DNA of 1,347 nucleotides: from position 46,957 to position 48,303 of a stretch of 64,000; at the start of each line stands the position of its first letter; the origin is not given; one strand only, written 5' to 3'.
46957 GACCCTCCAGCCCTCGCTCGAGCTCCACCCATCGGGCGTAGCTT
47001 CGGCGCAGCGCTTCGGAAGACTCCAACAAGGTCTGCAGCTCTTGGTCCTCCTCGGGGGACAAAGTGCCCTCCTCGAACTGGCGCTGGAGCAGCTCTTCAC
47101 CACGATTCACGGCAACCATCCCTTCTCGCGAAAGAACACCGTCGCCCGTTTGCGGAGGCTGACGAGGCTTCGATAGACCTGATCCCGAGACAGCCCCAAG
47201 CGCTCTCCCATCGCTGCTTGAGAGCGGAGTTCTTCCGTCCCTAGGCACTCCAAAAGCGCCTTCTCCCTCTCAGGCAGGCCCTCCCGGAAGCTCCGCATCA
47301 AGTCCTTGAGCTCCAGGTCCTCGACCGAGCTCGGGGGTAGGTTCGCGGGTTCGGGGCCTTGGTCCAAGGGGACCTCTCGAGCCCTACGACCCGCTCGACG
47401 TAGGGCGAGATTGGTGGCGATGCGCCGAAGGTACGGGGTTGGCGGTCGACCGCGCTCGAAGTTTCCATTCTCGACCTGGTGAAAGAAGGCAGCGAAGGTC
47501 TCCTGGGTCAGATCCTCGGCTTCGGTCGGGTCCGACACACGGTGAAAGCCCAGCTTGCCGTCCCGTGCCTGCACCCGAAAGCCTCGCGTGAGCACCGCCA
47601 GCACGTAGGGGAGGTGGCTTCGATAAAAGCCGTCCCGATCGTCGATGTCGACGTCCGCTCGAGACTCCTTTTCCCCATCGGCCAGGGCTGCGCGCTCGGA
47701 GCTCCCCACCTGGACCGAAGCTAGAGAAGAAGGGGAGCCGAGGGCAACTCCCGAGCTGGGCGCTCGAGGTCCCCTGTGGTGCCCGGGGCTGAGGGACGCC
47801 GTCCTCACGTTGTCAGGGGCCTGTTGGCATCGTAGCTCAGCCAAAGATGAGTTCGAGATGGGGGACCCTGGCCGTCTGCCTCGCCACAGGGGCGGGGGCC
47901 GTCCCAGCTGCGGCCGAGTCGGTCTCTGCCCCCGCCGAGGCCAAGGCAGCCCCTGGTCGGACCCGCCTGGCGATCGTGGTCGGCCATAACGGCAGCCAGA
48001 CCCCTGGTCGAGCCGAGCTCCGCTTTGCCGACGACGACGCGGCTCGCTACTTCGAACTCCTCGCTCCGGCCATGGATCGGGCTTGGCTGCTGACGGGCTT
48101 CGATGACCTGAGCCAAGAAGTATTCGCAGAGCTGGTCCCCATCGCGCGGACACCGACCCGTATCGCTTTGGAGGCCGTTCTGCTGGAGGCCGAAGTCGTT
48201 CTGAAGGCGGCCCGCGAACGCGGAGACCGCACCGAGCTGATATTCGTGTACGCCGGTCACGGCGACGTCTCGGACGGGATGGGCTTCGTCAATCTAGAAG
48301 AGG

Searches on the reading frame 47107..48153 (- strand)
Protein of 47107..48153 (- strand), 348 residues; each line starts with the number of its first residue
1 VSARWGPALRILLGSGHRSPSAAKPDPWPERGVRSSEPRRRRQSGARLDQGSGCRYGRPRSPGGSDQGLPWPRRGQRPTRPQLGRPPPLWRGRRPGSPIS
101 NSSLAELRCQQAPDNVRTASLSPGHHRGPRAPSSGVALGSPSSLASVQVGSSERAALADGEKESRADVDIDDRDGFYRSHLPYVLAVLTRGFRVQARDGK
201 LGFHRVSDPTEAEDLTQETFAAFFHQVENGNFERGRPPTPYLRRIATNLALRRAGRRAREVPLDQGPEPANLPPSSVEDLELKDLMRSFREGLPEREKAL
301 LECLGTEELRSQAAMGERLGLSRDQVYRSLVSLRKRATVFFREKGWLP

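Call 35: search_protein_families(library=pfam, proteins=[window:47107-48153:-])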
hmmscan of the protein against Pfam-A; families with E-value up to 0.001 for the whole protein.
window:47107-48153:- (348 aa): 1 family
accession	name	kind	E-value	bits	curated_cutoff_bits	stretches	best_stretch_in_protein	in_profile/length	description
PF04542.20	Sigma70_r2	-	3.3e-11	43.2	24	1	204-259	15-70/71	Sigma-70 region 2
